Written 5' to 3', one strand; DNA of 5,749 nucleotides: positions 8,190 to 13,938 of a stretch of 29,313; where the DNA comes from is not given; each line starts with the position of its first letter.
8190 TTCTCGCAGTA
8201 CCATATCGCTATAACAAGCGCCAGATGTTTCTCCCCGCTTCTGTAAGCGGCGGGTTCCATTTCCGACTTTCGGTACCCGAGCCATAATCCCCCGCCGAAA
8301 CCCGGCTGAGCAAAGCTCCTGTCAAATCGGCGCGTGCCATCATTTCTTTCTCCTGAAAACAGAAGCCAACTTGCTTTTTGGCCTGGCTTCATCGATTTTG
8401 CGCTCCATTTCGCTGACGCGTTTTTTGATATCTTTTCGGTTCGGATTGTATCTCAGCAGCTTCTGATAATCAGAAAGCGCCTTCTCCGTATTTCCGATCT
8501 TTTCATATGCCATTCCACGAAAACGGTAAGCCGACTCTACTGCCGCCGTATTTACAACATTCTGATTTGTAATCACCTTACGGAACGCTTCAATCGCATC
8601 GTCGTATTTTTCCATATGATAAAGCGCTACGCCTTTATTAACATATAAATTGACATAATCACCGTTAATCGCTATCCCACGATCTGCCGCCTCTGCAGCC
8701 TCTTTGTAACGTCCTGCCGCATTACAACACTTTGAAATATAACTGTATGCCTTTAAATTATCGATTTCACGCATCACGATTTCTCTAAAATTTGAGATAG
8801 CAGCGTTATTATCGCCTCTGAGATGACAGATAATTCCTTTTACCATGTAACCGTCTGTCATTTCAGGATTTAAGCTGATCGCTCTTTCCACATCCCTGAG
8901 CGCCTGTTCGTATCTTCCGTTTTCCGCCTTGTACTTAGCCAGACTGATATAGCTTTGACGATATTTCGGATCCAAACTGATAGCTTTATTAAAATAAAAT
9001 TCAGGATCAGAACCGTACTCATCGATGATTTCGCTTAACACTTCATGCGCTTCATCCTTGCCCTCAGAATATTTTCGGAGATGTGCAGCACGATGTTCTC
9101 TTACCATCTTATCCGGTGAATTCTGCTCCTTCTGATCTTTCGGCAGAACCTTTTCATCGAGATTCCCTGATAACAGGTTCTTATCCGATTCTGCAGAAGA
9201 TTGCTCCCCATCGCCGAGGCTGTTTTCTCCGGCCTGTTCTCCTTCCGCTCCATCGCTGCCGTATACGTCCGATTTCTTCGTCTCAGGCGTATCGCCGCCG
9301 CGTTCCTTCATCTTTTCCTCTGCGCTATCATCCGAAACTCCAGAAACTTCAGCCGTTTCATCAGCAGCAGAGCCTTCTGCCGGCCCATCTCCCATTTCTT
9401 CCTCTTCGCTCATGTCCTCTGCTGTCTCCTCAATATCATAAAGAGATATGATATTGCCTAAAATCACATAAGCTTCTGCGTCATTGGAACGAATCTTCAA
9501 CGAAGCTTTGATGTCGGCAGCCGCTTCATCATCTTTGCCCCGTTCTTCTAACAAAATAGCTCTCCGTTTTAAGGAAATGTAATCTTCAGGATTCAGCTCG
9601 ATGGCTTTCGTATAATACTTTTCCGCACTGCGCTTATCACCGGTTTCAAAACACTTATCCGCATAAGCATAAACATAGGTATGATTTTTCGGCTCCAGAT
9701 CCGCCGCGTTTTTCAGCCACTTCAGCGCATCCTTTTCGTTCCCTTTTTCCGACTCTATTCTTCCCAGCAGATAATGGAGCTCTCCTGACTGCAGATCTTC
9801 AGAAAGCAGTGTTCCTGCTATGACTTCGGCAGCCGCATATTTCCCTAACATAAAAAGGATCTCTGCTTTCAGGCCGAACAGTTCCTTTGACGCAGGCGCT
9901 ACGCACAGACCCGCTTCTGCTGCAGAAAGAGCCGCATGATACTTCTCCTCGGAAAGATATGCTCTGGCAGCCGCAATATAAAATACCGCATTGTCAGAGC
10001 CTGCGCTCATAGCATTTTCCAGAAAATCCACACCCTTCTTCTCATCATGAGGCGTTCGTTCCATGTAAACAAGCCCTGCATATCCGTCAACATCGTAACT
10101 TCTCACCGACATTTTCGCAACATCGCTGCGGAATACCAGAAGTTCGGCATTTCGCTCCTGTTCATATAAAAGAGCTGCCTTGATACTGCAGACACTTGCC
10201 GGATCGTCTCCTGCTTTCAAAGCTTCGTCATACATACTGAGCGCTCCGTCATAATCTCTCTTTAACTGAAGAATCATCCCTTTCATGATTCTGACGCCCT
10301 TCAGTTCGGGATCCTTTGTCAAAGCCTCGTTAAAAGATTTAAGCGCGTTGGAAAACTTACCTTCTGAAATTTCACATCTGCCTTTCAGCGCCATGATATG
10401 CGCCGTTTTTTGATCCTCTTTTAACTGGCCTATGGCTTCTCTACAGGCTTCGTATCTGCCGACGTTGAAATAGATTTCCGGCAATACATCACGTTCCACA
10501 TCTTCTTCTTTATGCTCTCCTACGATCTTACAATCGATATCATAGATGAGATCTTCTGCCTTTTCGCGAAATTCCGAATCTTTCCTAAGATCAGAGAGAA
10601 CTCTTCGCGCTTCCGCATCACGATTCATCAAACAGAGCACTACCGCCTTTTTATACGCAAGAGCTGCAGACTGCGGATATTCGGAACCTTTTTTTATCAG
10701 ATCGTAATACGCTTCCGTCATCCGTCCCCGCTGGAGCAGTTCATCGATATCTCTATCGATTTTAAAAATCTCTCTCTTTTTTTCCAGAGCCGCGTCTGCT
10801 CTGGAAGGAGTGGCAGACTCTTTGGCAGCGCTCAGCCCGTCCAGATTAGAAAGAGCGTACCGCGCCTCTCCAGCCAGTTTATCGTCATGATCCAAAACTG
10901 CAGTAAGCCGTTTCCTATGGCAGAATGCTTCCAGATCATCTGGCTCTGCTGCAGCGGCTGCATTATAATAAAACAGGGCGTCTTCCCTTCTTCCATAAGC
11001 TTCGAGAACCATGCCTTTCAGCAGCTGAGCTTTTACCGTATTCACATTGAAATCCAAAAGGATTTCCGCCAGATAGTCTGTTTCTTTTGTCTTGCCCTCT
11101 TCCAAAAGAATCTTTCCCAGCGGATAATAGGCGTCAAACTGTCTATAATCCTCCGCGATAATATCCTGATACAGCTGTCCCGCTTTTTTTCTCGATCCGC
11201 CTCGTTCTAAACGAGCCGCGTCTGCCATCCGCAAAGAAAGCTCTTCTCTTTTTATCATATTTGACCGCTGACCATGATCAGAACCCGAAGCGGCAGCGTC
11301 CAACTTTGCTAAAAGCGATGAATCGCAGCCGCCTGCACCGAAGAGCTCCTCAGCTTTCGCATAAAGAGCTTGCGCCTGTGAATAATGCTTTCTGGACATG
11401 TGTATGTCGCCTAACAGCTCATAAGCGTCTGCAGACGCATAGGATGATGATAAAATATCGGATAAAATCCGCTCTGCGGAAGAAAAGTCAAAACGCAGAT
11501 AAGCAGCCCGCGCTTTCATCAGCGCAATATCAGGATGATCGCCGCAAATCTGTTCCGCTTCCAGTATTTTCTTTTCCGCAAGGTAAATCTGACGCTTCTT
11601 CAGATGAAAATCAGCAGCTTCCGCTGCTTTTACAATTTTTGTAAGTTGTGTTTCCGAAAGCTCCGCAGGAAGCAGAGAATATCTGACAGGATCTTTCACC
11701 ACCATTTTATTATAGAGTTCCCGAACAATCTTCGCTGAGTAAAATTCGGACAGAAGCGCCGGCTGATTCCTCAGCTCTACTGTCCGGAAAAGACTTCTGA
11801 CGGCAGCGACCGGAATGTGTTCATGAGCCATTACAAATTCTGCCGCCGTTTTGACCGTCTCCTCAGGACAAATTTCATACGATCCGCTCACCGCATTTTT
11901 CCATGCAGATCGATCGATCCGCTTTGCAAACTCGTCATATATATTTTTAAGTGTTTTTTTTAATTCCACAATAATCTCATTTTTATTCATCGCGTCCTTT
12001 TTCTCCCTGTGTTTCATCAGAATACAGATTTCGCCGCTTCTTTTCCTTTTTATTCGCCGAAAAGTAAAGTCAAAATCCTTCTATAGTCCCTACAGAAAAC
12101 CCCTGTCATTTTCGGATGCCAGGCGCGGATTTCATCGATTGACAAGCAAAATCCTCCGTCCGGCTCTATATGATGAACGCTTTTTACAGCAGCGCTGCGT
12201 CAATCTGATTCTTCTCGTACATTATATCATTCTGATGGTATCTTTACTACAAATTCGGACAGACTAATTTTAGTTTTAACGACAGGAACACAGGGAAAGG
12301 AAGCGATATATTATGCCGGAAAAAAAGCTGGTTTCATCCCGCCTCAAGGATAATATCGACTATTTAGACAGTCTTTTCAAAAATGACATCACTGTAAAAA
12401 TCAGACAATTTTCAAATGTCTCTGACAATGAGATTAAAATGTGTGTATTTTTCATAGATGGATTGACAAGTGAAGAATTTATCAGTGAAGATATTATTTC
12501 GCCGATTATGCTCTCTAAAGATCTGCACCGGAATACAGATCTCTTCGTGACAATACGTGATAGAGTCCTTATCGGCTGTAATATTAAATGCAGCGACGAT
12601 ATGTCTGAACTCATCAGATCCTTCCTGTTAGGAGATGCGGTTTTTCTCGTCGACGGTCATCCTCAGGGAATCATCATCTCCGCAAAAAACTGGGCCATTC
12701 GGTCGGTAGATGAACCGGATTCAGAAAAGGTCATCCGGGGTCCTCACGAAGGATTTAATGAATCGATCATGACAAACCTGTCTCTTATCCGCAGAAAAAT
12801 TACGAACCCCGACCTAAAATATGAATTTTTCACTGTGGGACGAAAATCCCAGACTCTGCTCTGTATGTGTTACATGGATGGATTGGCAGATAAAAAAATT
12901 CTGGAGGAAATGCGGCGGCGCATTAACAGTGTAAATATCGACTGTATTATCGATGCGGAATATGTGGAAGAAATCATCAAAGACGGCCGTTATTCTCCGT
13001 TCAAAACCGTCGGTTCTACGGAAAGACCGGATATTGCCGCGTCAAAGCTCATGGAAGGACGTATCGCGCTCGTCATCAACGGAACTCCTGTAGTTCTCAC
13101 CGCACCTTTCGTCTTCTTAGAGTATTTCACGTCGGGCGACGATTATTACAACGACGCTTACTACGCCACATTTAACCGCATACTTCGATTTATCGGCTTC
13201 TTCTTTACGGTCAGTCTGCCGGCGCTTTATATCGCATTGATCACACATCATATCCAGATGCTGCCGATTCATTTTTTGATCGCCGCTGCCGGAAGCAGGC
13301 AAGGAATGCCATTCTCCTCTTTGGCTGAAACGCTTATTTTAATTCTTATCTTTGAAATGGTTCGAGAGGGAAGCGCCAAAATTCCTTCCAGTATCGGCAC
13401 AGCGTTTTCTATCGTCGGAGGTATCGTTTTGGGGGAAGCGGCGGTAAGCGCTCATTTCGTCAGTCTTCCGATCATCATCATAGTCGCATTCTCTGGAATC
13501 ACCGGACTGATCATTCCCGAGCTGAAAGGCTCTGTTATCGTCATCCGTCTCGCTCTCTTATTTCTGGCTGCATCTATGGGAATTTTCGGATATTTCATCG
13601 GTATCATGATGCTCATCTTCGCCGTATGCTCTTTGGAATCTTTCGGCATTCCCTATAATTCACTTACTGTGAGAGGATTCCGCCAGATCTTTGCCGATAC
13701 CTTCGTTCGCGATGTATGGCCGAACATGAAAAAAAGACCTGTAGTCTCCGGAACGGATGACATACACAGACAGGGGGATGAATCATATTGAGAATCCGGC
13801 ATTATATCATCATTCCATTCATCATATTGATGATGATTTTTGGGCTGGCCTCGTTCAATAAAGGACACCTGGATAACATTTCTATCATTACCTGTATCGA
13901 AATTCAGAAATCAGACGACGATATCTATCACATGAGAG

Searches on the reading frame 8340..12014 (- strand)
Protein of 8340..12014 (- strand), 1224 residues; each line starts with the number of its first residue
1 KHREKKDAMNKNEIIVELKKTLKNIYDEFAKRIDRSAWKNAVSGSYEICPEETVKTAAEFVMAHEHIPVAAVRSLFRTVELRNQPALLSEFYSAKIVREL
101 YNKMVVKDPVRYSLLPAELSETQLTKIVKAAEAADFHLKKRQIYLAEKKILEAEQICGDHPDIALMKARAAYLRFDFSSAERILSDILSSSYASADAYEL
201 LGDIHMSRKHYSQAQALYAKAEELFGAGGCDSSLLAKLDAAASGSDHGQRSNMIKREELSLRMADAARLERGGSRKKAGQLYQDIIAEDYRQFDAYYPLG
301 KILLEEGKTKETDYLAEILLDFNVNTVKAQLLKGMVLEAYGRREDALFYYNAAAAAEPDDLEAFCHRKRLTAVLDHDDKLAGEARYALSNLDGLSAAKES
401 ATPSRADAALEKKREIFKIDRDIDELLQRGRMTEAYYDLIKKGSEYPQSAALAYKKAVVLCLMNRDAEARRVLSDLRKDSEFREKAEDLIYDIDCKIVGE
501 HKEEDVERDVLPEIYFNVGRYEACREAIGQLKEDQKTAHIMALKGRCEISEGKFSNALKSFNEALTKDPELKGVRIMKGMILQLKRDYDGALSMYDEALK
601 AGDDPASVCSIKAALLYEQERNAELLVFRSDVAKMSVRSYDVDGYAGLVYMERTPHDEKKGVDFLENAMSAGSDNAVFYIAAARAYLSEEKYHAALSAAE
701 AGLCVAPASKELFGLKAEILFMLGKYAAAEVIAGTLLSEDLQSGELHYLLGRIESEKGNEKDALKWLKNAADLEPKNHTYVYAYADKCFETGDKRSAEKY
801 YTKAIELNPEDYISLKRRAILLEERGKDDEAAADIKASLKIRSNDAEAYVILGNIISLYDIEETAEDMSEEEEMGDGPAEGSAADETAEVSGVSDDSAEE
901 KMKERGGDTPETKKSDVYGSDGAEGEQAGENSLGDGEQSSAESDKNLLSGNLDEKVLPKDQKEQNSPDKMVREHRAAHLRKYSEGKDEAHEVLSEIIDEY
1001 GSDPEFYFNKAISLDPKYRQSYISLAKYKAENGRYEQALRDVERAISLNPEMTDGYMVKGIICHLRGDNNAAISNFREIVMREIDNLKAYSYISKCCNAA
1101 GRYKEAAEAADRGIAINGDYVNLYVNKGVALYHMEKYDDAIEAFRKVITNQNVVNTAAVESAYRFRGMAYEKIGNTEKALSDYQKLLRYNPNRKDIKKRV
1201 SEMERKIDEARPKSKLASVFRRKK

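Call 83: search_protein_families(library=pfam, proteins=[window:8340-12014:-], max_evalue=0.00001)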
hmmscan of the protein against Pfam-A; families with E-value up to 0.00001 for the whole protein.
window:8340-12014:- (1224 aa): 20 families
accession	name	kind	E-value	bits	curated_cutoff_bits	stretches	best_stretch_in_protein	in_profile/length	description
PF07719.23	TPR_2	-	1.6e-41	137.4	27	0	1162-1192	3-33/34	Tetratricopeptide repeat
PF00515.34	TPR_1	-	2.9e-34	115.9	27.8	1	1122-1149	2-29/34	Tetratricopeptide repeat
PF13432.12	TPR_16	-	2.7e-33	114.4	32.7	0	790-845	9-64/65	Tetratricopeptide repeat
PF14559.12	TPR_19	-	3.3e-32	111.1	25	0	687-753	2-68/68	Tetratricopeptide repeat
PF13428.12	TPR_14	-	1.8e-28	96.5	23.5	0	328-364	2-38/44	Tetratricopeptide repeat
PF13181.12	TPR_8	-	8.7e-27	91.4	25.7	0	1166-1192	7-33/34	Tetratricopeptide repeat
PF13424.12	TPR_12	-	1.3e-19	70.6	30.1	1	1122-1188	4-73/77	Tetratricopeptide repeat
PF13371.12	TPR_9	-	1.9e-18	66.7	35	0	1030-1076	6-52/73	Tetratricopeptide repeat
PF23914.1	TPR_CcmH_CycH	-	2.8e-18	66.7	42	0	748-841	54-150/158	Cytochrome c-type biogenesis protein H TPR domain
PF13431.12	TPR_17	-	1.9e-16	59.3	24.4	0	800-831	1-32/34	Tetratricopeptide repeat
PF13414.12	TPR_11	-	3.3e-12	46.3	26.8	0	824-855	6-37/42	TPR repeat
PF25062.1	ARM_TT21_N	-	3.5e-11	43.7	40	0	1019-1140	100-221/222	Tetratricopeptide repeat protein 21 N-terminal ARM repeat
PF13429.12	TPR_15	-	1.4e-10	41.5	26.2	1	659-803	127-273/280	Tetratricopeptide repeat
PF12895.13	ANAPC3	-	1.5e-09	38.4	27.2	0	1078-1146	14-81/82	Anaphase-promoting complex, cyclosome, subunit 3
PF12569.14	NatA_aux_su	-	2.8e-09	36.9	33.3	0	1022-1099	195-269/515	N-terminal acetyltransferase A, auxiliary subunit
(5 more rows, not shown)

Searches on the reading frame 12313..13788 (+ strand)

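Call 83: search_protein_families(library=pfam, proteins=[window:12313-13788:+], max_evalue=0.00001)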
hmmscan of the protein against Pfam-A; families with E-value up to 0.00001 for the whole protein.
window:12313-13788:+ (492 aa): 1 family
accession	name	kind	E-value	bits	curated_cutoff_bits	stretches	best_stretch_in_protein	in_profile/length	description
PF03323.18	GerA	-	1.1e-151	506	27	1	17-477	2-465/466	Bacillus/Clostridium GerA spore germination protein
